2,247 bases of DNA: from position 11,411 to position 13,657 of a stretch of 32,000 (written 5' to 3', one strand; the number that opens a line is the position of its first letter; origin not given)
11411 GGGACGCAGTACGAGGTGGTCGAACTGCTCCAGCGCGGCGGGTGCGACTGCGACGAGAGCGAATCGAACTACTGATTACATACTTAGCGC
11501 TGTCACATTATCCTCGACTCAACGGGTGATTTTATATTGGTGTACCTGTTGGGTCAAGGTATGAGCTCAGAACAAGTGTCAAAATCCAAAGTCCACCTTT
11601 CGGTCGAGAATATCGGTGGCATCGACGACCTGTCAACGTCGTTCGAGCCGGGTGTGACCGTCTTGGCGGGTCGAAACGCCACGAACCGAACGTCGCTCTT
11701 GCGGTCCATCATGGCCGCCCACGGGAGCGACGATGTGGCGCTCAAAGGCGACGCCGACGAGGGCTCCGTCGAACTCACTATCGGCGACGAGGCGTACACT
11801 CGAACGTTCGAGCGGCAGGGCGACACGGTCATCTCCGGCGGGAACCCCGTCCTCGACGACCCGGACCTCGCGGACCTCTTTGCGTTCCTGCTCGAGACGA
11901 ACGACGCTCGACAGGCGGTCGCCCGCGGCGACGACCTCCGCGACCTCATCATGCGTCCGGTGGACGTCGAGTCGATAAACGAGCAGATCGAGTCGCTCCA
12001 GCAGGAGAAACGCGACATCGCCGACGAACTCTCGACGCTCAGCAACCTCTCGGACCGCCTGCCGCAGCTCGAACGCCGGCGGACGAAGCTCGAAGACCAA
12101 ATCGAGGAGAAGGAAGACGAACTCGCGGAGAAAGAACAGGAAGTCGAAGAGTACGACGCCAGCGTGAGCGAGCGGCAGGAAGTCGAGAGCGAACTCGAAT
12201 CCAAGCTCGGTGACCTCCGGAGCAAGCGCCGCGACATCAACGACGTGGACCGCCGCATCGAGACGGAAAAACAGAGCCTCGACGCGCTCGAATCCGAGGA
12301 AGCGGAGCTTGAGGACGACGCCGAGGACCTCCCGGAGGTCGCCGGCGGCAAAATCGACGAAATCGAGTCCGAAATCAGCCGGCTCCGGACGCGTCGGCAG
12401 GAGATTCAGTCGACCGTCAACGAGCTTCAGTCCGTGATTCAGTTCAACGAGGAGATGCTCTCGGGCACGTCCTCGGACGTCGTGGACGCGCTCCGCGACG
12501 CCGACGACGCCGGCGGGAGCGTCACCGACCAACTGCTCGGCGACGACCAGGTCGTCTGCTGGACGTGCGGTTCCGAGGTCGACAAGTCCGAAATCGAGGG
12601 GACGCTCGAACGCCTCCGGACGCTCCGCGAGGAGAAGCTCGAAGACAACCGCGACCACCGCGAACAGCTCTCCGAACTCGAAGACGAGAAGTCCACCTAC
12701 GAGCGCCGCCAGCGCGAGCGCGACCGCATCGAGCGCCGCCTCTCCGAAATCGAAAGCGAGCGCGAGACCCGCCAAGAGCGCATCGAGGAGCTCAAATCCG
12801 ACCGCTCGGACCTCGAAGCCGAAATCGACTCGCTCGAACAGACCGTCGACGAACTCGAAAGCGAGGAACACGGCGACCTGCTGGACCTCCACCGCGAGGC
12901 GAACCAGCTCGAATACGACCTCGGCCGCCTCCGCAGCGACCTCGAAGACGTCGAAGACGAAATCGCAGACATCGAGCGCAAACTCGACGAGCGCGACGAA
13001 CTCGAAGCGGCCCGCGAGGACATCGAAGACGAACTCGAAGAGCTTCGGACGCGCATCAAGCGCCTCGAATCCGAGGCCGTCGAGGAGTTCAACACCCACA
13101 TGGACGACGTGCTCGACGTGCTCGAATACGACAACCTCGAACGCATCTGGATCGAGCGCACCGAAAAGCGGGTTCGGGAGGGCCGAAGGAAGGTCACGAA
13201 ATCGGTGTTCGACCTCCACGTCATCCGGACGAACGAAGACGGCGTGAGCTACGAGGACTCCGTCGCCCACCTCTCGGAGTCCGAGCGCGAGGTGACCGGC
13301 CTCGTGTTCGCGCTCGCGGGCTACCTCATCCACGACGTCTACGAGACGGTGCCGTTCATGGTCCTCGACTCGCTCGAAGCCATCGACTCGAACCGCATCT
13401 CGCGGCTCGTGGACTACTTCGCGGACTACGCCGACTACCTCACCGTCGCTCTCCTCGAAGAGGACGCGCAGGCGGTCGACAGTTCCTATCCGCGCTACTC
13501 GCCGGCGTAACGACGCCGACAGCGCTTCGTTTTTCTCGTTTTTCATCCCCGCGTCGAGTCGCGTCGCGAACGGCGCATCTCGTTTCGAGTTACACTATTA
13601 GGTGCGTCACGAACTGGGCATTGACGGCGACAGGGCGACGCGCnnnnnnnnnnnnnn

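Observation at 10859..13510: Self-contained two-gene module: Cys4 zinc-ribbon protein plus hook-bearing SMC/Rad50-like protein, wedged between two catabolic clusters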

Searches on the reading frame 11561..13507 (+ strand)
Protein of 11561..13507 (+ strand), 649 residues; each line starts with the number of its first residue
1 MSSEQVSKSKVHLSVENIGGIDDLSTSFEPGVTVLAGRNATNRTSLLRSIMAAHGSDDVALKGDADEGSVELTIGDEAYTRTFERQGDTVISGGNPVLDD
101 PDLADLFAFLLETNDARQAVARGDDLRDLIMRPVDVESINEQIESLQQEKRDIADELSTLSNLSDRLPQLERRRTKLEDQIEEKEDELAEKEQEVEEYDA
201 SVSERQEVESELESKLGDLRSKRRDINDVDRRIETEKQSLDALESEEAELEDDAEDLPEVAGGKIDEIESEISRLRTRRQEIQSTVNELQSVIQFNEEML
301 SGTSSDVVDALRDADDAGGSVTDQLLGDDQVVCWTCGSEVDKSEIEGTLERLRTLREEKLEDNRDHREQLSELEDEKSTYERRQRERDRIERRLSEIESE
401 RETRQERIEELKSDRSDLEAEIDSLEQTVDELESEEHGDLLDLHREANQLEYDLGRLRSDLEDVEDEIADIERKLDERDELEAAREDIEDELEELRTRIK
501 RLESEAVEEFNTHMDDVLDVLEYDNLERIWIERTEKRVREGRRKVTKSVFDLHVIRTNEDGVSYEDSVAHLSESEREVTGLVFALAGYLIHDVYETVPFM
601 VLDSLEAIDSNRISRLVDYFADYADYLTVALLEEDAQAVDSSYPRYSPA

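Call 3: search_protein_families(library=pfam, proteins=[window:11561-13507:+], max_evalue=1)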
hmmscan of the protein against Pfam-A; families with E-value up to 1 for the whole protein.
window:11561-13507:+ (649 aa): 17 families
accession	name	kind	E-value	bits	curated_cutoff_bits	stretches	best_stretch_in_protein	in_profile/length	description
PF13476.12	AAA_23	-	1.2e-07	33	27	1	13-219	2-193/201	AAA domain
PF16888.10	YwqH-like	-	5.2e-07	30.4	33.7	2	385-501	3-120/123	YwqH-like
PF05531.17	NPV_P10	-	0.00011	23.1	29.8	1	135-189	12-66/75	Nucleopolyhedrovirus P10 protein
PF13166.12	AAA_13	-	0.00044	19.5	36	2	135-294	284-440/713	AAA domain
PF17675.6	APG6_N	-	0.0014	19.5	45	1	349-470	11-127/132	Apg6 coiled-coil region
PF04513.17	Baculo_PEP_C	-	0.0028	18.1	38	1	224-309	45-132/140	Baculovirus polyhedron envelope protein, PEP, C terminus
PF06810.17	Phage_scaffold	-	0.0059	17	35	1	367-440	13-90/170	Phage capsid assembly scaffolding protein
PF14362.11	DUF4407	-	0.02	14.6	31.3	2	138-285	108-231/297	Domain of unknown function (DUF4407)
PF03961.19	FapA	-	0.026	14.6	31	1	405-478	155-229/272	Flagellar Assembly Protein A beta solenoid domain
PF07889.17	DUF1664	-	0.041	14.4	34.6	0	159-244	35-121/124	Protein of unknown function (DUF1664)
PF05010.19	TACC_C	-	0.064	13.4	29.9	1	388-503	11-130/201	Transforming acidic coiled-coil-containing protein (TACC), C-terminal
PF25764.1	KIF21A_4th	-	0.15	12.1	33.1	1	171-286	20-127/183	KIF21A-like domain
PF04728.18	LPP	-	0.45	11.3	29.1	0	264-292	1-29/53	Lipoprotein leucine-zipper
PF00038.26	Filament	-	0.56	10.2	40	1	205-288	198-285/313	Intermediate filament protein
PF04977.20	DivIC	-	0.86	9.9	28.9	1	393-433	18-58/80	Septum formation initiator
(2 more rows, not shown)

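Call 4: search_protein_families(library=ncbifam, proteins=[window:11561-13507:+], max_evalue=1)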
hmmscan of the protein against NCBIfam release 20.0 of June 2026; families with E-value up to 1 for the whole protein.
window:11561-13507:+ (649 aa): 28 families (the best 25 are shown)
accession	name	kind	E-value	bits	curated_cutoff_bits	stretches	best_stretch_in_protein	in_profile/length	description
NF045487.1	ASRP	equivalog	2.4e-213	710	300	1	17-634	1-593/593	archaea-specific SMC-related protein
NF003034.1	PRK03918.1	equivalog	5.7e-17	61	700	2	344-546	201-404/878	DNA double-strand break repair ATPase Rad50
TIGR02168.1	SMC_prok_B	equivalog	1.2e-14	53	567.35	2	343-522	791-963/1181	chromosome segregation protein SMC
TIGR02169.1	SMC_prok_A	equivalog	3.7e-14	51.4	729.4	2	143-299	322-478/1165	chromosome segregation protein SMC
NF002572.0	PRK02224.1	equivalog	9.7e-12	44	1087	2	135-508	280-645/888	DNA double-strand break repair ATPase Rad50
NF047515.1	SpiroCoCo_C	equivalog_domain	1.9e-11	43.7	125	2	135-294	60-218/313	SpiroCoCo family coiled-coil protein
NF041034.1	Rad50_Sulf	equivalog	4e-11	41.5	1000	2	136-293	488-655/872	DNA double-strand break repair ATPase Rad50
TIGR04523.1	Mplasa_alph_rch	subfamily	1.5e-08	33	270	1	138-539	315-692/745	helix-rich protein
NF041751.2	sbcc_Staph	equivalog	2.3e-08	32.5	920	2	134-297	583-749/1007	exonuclease subunit SbcC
TIGR04211.1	SH3_and_anchor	equivalog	5e-08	32.8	65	4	156-257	57-158/198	TIGR04211 family SH3 domain-containing protein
NF002244.0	PRK01156.1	equivalog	3.3e-07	28.8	847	3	138-307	557-718/895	DNA double-strand break repair ATPase Rad50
NF053563.1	Rkd4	equivalog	2.8e-05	22.4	860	2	114-529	182-633/747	arcadin-4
NF033930.1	pneumo_PspA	exception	3.4e-05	22.8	850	2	140-313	181-352/659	pneumococcal surface protein A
TIGR04527.1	mycoplas_twoTM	subfamily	3.6e-05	23.6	125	2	140-294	46-171/248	MG_279/MG_280 family protein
NF008438.0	PRK11281.1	equivalog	5.6e-05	21.1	991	2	129-290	89-254/1113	mechanosensitive channel MscK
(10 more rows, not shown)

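Call 24: find_homologous_proteins(query=window:11561-13507:+, max_evalue=0.001)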
Query window:11561-13507:+ (649 aa): 3351 proteins with E <= 0.001 among 8000 candidates; the best 120 are listed.
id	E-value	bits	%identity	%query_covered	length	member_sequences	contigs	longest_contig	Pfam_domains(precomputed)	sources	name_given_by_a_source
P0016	0.0e+0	1330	100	100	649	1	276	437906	PF16888.11,PF13476.13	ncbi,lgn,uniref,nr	ncbi:archaea-specific SMC-related protein [Haloferax volcanii]|uniref:SMC-like protein Sph2 n=3 Tax=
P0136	0.0e+0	1326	100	100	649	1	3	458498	PF16888.11,PF13476.13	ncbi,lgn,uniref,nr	ncbi:chromosome segregation protein SMC [Haloferax sp. Atlit-47N]|uniref:AAA family ATPase n=1 Tax=H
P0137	0.0e+0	1324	99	100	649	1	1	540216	PF16888.11,PF13476.13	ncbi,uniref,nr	ncbi:archaea-specific SMC-related protein [Haloferax volcanii]|uniref:archaea-specific SMC-related p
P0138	0.0e+0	1317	99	100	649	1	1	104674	PF16888.11,PF13476.13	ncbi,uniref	ncbi:archaea-specific SMC-related protein [Haloferax volcanii]|uniref:archaea-specific SMC-related p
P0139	0.0e+0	1317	99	100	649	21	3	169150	PF16888.11,PF13476.13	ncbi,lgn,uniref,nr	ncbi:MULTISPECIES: archaea-specific SMC-related protein [unclassified Haloferax]|uniref:archaea-spec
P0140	0.0e+0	1301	98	100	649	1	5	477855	PF16888.11,PF13476.13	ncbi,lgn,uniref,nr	ncbi:chromosome segregation protein SMC [Haloferax sp. Atlit-10N]|uniref:SMC-like protein Sph2 n=1 T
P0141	0.0e+0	1298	98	100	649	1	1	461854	PF16888.11,PF13476.13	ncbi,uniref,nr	ncbi:archaea-specific SMC-related protein [Haloferax prahovense]|uniref:archaea-specific SMC-related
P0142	0.0e+0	1292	97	100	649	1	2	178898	PF13476.13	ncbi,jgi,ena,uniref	ncbi:archaea-specific SMC-related protein [Haloferax chudinovii]|uniref:Archaea-specific SMC-related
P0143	0.0e+0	1291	97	100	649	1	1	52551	PF13476.13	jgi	-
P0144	0.0e+0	1289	97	100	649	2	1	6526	PF13476.13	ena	-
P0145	0.0e+0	1107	82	100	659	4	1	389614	PF14362.12,PF13476.13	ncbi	-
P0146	0.0e+0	1091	81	100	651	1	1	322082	PF13476.13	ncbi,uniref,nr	ncbi:chromosome segregation protein SMC [Haloferax sp. MBLA0076]|uniref:Chromosome segregation prote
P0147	0.0e+0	1088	80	100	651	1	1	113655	PF13476.13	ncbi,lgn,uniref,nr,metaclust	ncbi:archaea-specific SMC-related protein [Haloferax gibbonsii]|uniref:Chromosome segregation protei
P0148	0.0e+0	1088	81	100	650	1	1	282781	PF17675.7,PF13476.13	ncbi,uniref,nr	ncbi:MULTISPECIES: archaea-specific SMC-related protein [Haloferax]|uniref:Chromosome segregation pr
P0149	0.0e+0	1084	81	100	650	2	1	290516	PF23649.2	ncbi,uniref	ncbi:archaea-specific SMC-related protein [Haloferax sp. DFSO60]|uniref:archaea-specific SMC-related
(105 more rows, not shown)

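Call 38: predict_structure(alignment_id=A2)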
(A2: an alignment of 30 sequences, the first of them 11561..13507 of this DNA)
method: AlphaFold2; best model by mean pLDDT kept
length: 649 residues; sequences in the alignment: 30
mean_pLDDT: 82.6   pTM: 0.53
mean pLDDT of the five models: 82.6, 79.4, 77.6, 77.5, 76.5
residues with pLDDT >= 90: 199; 70-90: 362; 50-70: 56; < 50: 32
segments of 3 or more residues with pLDDT < 50: 1-6, 303-327
pLDDT, mean of each block of 10 residues (from residue 1): 48 91 89 83 87 87 92 90 91 88 71 77 82 82 94 95 94 96 95 83 60 82 88 90 89 77 75 85 82 72 44 37 43 58 75 85 87 86 85 90 91 91 81 62 88 95 96 93 96 93 90 92 88 85 82 89 87 87 87 77 83 89 87 85 74
secondary structure, 60 per line:
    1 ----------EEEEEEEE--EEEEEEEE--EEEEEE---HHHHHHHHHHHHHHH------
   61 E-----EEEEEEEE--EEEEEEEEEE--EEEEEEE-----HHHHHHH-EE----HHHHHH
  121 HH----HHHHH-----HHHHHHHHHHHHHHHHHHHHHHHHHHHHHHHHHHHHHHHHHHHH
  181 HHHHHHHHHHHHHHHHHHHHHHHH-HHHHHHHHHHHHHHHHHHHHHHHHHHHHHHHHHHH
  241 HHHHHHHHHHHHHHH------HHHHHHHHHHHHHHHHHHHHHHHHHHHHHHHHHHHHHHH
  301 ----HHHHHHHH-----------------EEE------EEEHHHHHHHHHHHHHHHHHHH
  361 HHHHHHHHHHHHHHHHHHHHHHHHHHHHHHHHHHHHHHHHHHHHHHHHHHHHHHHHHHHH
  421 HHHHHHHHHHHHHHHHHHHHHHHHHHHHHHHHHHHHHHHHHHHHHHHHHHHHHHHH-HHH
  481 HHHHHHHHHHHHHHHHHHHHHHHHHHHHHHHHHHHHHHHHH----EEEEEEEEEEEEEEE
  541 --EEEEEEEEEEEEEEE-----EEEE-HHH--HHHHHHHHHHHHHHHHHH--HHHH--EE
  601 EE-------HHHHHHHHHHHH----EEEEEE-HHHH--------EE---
elements in order: E11-18 E21-28 E31-36 H40-54 E67-74 E77-86 E89-95 H101-107 H115-122 H127-131 H137-204 H206-255 H262-300 H305-312 E330-332 E339-341 H342-476 H478-521 E526-540 E543-557 E563-566 H573-590 H593-596 E599-602 H610-621 E626-631 H633-636

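Call 40: search_solved_structures(query=A2, max_evalue=0.01, show_alignments=2)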
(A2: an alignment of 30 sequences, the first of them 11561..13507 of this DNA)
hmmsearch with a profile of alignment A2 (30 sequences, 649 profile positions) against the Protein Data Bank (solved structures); distinct sequences matched with E-value up to 0.01: 12.
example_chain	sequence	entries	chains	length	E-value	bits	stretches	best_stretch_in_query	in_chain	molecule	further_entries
3na7_A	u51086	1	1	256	1.1e-05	27.4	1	134-337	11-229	HP0958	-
2ap3_A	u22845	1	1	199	0.00011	24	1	130-321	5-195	conserved hypothetical protein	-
7zr2_A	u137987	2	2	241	0.0003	22.6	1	357-503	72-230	Spike protein S2',Chimeric protein mimic of SARS-CoV-2 Spike HR1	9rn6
9tlt_A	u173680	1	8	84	0.0005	21.9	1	164-241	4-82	Sc-apCC-2-KLHL20-4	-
6gao_A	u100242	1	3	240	0.0019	20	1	145-504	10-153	Outer capsid protein sigma-1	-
3qkr_A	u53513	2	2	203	0.0032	19.2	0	12-54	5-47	DNA double-strand break repair rad50 ATPase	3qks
1ii8_A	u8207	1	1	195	0.0048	18.6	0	12-54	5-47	Rad50 ABC-ATPase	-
8gmh_C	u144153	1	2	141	0.0065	18.2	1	148-255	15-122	LapA4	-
3tho_A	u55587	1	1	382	0.0065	18.2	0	12-54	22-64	Probable DNA double-strand break repair Rad50 ATPase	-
7y9n_A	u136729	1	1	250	0.0083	17.9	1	138-302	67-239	Spike protein S2',5HB-H2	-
3qf7_A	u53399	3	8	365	0.0098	17.6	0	12-54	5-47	Rad50 | Probable DNA double-strand break repair Rad50 ATPase,Probable DNA double-strand break repa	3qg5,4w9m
5h07_D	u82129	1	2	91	0.0099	17.6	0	355-433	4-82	TNFAIP3-interacting protein 2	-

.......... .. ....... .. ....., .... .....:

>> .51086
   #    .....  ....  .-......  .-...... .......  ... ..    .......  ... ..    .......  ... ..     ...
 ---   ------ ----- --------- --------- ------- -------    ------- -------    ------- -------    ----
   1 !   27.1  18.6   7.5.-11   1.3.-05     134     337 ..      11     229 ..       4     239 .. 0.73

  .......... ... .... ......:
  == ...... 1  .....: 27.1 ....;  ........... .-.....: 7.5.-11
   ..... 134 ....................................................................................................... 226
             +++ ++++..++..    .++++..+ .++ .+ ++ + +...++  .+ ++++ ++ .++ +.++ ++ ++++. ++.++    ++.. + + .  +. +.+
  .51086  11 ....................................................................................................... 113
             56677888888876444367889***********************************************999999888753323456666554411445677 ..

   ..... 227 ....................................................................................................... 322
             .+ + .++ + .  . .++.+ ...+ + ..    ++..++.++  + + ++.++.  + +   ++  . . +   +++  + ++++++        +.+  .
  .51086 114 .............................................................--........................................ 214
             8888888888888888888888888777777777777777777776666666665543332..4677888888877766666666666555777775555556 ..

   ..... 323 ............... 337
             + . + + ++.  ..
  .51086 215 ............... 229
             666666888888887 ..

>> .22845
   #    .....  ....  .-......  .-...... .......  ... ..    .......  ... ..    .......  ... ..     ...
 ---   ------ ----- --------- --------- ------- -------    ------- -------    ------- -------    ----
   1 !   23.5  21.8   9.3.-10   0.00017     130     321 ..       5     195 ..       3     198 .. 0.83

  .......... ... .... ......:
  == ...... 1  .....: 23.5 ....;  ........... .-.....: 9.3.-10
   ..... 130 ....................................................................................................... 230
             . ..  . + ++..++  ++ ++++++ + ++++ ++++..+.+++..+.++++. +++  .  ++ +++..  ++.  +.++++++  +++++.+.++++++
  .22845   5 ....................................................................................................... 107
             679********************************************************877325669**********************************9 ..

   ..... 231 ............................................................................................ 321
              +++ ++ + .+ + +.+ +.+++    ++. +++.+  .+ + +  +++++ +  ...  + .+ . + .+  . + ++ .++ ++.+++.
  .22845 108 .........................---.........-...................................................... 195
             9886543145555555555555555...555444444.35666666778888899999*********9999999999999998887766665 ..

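Call 41: fold_search(model_id=the predicted structure, library=pdb)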
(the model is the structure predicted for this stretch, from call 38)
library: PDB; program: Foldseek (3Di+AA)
matches with E <= 10: 812; with E <= 0.001: 126
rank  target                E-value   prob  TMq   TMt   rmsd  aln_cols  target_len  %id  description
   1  7zr1_D                6.5e-16  1.00  0.38  0.32  51.8       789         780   14  Chaetomium thermophilum Mre11-Rad50-Nbs1 complex bound to ATPyS (composite structure) (released 2023-01-11)
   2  7zr1_C                6.9e-16  1.00  0.30  0.25  50.7       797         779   14  Chaetomium thermophilum Mre11-Rad50-Nbs1 complex bound to ATPyS (composite structure) (released 2023-01-11)
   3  7yqh_B                4.2e-13  1.00  0.30  0.20  58.0      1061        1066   10  Cryo-EM structure of 8-subunit Smc5/6 (released 2024-01-31)
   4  8i4x_B                1.5e-12  1.00  0.27  0.17  64.8      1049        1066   11  Cryo-EM structure of 5-subunit Smc5/6 (released 2024-06-26)
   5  9gm9_A                1.3e-11  1.00  0.25  0.18  52.4       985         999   10  MukBEF in a DNA capture state (released 2025-03-26)
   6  8i13_B                1.9e-11  1.00  0.25  0.17  64.8      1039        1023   10  Cryo-EM structure of 6-subunit Smc5/6 (released 2024-06-26)
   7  7nyw_B                3.5e-11  1.00  0.24  0.19  34.5       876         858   12  Cryo-EM structure of the MukBEF-MatP-DNA head module (released 2021-07-07)
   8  5xei                  4.9e-11  1.00  0.29  0.36  34.9       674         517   15  Crystal structure of the Smc head domain with a coiled coil and joint derived from Pyrococcus yayanosii (released 2017-06-07)
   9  9hqu_A                5.7e-11  1.00  0.33  0.33  38.5       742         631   13  Salmonella enterica Lamassu LmuACB in nuclease sequestration state (released 2025-10-01)
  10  9gm6_A                1.2e-10  1.00  0.25  0.16  57.4      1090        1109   11  MukBEF in a nucleotide-bound state with open neck gate (heads core) (released 2025-03-26)
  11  9hqx_B                1.7e-10  1.00  0.34  0.35  39.0       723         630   13  Salmonella enterica Lamassu LmuACB bound to DNA duplex (released 2025-10-01)
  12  8i13_A                2.6e-10  1.00  0.34  0.23  66.7      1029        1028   10  Cryo-EM structure of 6-subunit Smc5/6 (released 2024-06-26)
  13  9gm6_B                3.8e-10  1.00  0.20  0.12  56.5      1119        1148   10  MukBEF in a nucleotide-bound state with open neck gate (heads core) (released 2025-03-26)
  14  9hqx_f                8.1e-10  1.00  0.23  0.24  46.8       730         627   12  Salmonella enterica Lamassu LmuACB bound to DNA duplex (released 2025-10-01)
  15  7qcd_A                9.0e-10  1.00  0.29  0.20  73.2      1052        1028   10  CryoEM structure of the Smc5/6-holocomplex (composite structure) (released 2022-09-21)
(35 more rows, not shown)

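Call 42: search_protein_representatives(protein=window:11561-13507:+)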
Query: 649 residues. Proteins with E-value up to 0.001 (for the whole library): 805; up to 1e-10: 580; up to 1e-30: 347. The best 150 are listed.
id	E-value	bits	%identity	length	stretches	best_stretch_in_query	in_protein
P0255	8.7e-186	636.0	51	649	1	2-646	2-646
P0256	2.9e-180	617.7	51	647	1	9-645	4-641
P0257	2.4e-179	614.7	51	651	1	2-644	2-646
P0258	1.1e-175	602.6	51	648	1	1-640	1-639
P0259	1.8e-173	595.3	50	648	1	14-646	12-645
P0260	4.8e-167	574.1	50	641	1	9-642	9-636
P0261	1.3e-166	572.7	47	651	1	7-642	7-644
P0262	1.7e-166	572.3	48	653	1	6-645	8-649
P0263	5.7e-166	570.5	47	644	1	4-642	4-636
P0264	5.0e-164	564.1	46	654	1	3-639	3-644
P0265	7.5e-163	560.2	49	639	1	10-646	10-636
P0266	1.3e-158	546.2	48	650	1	6-645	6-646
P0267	3.0e-158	545.0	48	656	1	10-646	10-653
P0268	1.1e-156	539.9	48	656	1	2-642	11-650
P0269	5.1e-156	537.7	46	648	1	10-642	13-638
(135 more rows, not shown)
